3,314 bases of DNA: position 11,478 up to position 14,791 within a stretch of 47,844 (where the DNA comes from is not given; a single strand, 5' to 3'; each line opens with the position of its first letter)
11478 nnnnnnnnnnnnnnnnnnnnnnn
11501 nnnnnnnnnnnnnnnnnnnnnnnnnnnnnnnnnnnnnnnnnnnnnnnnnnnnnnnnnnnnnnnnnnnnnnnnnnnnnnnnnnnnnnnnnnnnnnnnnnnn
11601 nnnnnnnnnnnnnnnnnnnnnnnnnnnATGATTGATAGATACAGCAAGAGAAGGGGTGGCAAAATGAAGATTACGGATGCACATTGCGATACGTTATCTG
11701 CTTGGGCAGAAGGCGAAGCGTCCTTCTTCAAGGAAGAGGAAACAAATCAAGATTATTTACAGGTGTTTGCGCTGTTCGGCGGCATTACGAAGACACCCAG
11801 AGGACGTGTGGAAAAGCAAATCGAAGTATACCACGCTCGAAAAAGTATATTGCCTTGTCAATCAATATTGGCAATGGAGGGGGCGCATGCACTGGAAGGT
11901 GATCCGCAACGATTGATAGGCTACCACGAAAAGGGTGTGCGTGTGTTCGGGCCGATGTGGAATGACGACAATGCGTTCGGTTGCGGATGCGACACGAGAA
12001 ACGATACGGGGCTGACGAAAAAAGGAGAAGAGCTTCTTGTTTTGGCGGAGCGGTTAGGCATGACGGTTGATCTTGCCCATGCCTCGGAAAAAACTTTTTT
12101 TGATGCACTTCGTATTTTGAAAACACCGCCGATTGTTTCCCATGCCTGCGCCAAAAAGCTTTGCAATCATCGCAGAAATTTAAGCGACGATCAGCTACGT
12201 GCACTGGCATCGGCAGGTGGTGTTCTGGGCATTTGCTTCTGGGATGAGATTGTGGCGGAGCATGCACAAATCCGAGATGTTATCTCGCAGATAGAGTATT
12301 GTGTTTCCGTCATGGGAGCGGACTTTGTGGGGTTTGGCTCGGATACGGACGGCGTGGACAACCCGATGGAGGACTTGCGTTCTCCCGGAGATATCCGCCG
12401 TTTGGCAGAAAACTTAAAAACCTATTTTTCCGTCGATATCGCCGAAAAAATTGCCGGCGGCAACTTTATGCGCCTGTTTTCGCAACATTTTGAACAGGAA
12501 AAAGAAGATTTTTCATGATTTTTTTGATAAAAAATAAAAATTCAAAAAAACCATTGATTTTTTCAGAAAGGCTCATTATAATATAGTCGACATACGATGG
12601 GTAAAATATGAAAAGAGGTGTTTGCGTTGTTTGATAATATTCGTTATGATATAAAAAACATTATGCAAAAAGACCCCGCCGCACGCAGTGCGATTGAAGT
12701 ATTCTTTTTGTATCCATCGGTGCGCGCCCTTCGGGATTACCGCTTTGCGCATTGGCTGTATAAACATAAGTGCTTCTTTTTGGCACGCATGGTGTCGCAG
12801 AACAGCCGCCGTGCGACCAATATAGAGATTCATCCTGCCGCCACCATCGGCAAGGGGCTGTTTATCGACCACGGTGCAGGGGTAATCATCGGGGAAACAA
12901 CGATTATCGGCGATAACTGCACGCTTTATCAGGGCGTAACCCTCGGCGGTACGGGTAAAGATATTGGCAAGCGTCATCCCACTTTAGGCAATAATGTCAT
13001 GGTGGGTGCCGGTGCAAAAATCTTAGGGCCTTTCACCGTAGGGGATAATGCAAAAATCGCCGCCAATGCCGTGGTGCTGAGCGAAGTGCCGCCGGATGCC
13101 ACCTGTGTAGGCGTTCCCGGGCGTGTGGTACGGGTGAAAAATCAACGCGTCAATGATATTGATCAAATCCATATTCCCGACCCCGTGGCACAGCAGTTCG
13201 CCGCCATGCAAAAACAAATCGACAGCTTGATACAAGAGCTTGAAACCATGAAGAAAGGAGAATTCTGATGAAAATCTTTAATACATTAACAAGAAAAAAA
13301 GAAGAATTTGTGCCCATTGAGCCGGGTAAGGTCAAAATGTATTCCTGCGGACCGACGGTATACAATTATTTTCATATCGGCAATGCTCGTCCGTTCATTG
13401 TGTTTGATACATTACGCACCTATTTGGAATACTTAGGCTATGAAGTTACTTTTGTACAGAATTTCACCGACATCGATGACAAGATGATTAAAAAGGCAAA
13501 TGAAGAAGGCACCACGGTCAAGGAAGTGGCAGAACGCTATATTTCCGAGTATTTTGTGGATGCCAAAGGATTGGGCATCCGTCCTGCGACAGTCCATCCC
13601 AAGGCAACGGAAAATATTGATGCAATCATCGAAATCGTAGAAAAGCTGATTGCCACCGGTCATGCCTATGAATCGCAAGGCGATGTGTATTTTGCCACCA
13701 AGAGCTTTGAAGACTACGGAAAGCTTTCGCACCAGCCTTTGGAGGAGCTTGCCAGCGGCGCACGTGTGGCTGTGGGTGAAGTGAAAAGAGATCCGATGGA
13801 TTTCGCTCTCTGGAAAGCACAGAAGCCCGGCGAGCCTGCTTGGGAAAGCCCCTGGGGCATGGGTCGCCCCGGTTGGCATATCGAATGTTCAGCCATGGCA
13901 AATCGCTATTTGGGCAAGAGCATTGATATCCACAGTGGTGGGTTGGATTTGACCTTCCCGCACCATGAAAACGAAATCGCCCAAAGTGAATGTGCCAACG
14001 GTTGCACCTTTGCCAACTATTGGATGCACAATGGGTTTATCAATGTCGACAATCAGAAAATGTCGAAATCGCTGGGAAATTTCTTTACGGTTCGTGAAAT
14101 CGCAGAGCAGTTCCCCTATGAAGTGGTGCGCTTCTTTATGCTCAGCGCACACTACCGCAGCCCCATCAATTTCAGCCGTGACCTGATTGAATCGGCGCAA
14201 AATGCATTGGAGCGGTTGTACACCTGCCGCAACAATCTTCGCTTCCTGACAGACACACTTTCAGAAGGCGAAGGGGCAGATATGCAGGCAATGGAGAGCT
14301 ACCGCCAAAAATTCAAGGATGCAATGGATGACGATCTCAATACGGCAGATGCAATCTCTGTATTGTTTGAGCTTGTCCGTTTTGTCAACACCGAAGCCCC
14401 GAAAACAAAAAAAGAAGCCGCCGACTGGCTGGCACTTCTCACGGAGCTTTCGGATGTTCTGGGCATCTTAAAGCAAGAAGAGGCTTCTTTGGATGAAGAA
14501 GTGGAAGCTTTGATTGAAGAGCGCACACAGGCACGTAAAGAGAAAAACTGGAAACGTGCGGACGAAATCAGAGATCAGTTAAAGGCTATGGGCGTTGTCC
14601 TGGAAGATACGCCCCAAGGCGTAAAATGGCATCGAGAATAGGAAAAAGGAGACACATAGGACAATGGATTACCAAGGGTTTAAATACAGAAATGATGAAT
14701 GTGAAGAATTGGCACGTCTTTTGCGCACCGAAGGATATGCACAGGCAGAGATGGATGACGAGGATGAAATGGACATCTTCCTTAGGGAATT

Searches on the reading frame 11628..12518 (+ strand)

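Call 36: search_protein_families(library=pfam, proteins=[window:11628-12518:+], max_evalue=0.001)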
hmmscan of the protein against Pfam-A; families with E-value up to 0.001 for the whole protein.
window:11628-12518:+ (296 aa): 1 family
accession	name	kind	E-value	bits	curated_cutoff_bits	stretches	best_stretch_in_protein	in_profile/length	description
PF01244.27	Peptidase_M19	-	9.6e-65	219.3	26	1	78-285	106-318/319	Membrane dipeptidase (Peptidase family M19)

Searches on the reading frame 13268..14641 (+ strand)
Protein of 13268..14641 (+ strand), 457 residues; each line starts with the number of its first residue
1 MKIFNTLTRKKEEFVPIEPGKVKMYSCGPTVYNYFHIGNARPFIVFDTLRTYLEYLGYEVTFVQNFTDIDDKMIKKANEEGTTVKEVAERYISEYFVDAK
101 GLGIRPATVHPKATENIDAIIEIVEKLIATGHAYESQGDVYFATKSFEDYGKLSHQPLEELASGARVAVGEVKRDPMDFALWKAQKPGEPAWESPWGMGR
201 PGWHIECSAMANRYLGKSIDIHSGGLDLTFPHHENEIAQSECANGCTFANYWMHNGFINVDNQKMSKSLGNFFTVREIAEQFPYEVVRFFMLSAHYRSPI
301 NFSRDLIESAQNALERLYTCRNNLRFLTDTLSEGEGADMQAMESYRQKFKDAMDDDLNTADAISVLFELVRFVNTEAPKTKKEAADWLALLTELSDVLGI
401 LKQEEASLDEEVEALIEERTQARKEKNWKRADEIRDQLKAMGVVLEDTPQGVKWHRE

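Call 36: search_protein_families(library=pfam, proteins=[window:13268-14641:+], max_evalue=0.001)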
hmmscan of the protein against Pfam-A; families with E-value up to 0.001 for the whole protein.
window:13268-14641:+ (457 aa): 6 families
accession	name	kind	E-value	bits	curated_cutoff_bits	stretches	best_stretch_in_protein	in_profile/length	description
PF01406.26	tRNA-synt_1e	-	5.4e-138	459.9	27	1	14-311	2-300/301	tRNA synthetases class I (C) catalytic domain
PF09190.17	DALR_2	-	1e-16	61.7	22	1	348-402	1-57/57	DALR domain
PF09334.17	tRNA-synt_1g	-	8e-15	54.9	20.1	2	240-306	303-370/391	tRNA synthetases class I (M)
PF23493.1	CysS_C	-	4.5e-12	46.3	23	1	407-454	3-50/51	Cysteinyl-tRNA ligase anticodon binding domain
PF01921.24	tRNA-synt_1f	-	9.8e-08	31.7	27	1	258-312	275-330/360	tRNA synthetases class I (K)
PF00133.28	tRNA-synt_1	-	1.9e-06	27.4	22.7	1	222-302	332-413/414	tRNA synthetases class I (I, L, M and V)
